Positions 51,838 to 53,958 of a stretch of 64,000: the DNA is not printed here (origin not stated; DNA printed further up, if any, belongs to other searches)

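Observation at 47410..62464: tRNA-Glu-adjacent integrated element combining a tyrosine recombinase, an SF3-like ATPase and a phi29-like protein-primed PolB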

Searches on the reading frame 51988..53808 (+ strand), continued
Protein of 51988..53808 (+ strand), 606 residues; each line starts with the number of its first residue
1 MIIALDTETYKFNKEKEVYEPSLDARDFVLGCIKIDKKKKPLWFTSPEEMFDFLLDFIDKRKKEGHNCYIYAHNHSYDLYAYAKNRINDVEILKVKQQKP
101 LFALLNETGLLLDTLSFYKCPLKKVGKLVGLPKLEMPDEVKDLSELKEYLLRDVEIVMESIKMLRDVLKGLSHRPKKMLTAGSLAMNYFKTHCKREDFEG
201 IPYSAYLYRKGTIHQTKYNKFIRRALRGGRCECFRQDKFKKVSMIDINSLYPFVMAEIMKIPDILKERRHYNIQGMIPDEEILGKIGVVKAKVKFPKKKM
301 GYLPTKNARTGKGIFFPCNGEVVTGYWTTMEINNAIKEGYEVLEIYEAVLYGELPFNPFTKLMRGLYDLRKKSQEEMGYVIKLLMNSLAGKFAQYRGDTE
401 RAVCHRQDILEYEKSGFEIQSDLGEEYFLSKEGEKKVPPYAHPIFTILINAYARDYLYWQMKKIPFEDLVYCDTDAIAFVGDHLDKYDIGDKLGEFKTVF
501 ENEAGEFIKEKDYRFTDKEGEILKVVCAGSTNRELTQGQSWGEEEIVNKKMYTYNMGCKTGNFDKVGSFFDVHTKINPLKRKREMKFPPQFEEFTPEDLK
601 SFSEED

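Call 102: find_encoding_contigs(protein=P0020, flank=10000, max_places=2)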
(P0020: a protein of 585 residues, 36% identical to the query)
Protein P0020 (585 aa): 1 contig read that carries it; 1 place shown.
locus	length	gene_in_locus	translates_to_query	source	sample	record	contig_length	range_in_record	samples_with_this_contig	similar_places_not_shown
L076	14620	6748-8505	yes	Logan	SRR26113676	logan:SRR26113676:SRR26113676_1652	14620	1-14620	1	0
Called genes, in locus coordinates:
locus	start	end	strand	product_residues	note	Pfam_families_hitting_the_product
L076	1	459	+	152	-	?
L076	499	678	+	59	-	-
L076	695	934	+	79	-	-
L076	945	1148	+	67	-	PF01938:TRAM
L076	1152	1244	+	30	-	-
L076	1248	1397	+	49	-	-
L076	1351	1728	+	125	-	-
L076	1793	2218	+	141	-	-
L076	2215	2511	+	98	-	-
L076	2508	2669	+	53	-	-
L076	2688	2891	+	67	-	-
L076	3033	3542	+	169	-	-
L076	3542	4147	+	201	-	-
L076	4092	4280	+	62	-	-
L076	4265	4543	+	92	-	-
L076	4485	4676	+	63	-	-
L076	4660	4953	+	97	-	-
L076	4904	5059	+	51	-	-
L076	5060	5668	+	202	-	-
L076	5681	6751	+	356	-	-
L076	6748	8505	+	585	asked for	PF03175:DNA_pol_B_2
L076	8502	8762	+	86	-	-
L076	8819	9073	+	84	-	-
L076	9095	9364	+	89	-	-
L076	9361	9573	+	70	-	-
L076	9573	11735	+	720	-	-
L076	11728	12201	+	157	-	-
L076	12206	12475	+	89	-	-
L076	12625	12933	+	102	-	-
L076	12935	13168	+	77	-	-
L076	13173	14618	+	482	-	?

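Call 103: find_encoding_contigs(protein=P0034, flank=10000, max_places=3)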
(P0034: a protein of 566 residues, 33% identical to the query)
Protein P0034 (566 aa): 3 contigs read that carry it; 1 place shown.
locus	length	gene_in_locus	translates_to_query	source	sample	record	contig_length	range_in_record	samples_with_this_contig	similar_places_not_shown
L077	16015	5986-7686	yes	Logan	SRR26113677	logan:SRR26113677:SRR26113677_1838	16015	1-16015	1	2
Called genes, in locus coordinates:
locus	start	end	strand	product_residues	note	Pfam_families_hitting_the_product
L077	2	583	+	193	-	?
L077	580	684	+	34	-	-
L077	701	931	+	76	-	-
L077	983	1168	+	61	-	-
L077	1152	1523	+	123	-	-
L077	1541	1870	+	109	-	-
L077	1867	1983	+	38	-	-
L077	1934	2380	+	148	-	-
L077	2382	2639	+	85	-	-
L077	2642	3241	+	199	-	-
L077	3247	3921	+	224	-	-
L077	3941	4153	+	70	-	-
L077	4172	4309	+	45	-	-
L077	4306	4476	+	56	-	-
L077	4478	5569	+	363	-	-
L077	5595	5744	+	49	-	-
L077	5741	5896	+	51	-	-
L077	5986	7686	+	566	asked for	PF03175:DNA_pol_B_2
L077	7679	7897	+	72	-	-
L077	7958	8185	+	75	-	-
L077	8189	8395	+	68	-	-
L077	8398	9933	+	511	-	PF13385:Laminin_G_3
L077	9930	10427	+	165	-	-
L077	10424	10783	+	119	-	-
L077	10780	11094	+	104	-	-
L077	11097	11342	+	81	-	-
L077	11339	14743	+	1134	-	-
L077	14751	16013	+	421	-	?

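Call 116: search_protein_families(library=pfam, proteins=[L073:8510-9733:+, L076:5681-6751:+, L076:9573-11735:+, L077:11339-14743:+], max_evalue=0.05)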
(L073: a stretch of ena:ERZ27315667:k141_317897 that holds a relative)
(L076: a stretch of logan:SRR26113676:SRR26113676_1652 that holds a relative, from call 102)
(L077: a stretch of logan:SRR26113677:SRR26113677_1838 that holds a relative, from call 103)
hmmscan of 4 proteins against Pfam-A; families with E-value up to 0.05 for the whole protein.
L073:8510-9733:+ (407 aa): 0 families

L076:5681-6751:+ (356 aa): 2 families
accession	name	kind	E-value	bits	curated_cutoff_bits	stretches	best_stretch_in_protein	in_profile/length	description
PF25766.1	TPR_RPAP1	-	0.023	14.6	27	0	88-153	139-198/221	RNA polymerase II-associated protein 1, TPR repeats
PF05148.21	Methyltransf_8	-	0.029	14.7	27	0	275-337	146-207/219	Hypothetical methyltransferase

L076:9573-11735:+ (720 aa): 1 family
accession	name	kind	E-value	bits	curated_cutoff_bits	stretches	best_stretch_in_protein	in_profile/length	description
PF13620.12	CarboxypepD_reg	-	0.0047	17.7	32.3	1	448-527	5-81/82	Carboxypeptidase regulatory-like domain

L077:11339-14743:+ (1134 aa): 0 families

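Call 119: search_protein_families(library=phrogs, proteins=[L073:15572-15808:+, L075:9054-9299:+, L076:8819-9073:+, L076:9095-9364:+, L076:9361-9573:+, L077:7958-8185:+, L077:8189-8395:+, L077:8398-9933:+, L076:9573-11735:+, L076:5681-6751:+], max_evalue=0.05)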
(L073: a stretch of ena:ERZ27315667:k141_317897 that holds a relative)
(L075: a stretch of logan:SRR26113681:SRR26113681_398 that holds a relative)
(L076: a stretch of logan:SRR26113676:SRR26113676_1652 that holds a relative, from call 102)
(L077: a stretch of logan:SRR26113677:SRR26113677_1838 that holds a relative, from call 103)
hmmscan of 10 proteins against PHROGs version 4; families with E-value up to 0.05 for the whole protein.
L073:15572-15808:+ (78 aa): 0 families

L075:9054-9299:+ (81 aa): 2 families
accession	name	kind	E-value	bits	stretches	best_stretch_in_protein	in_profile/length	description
phrog_21352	-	moron, auxiliary metabolic gene and host takeover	0.0033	18.6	1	8-74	83-147/159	membrane protein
phrog_27910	-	unknown function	0.021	16.1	1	1-74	55-126/157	-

L076:8819-9073:+ (84 aa): 0 families

L076:9095-9364:+ (89 aa): 0 families

L076:9361-9573:+ (70 aa): 0 families

L077:7958-8185:+ (75 aa): 0 families

L077:8189-8395:+ (68 aa): 0 families

L077:8398-9933:+ (511 aa): 0 families

L076:9573-11735:+ (720 aa): 0 families

L076:5681-6751:+ (356 aa): 1 family
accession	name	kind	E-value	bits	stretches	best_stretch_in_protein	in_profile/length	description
phrog_168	-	DNA, RNA and nucleotide metabolism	0.0026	18.5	1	46-278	37-266/314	clamp loader of DNA polymerase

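Call 126: find_related_loci(query=A6, collection=viral_contigs, flank=10000)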
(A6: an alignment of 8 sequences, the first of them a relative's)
Query A6 (593 aa) in viral_contigs; peptide patterns used: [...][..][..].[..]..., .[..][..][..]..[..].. (x = any residue, [..] = any of these).
87 stretches matched a pattern, but none encodes a relative of the query by tblastn (E <= 1e-3).
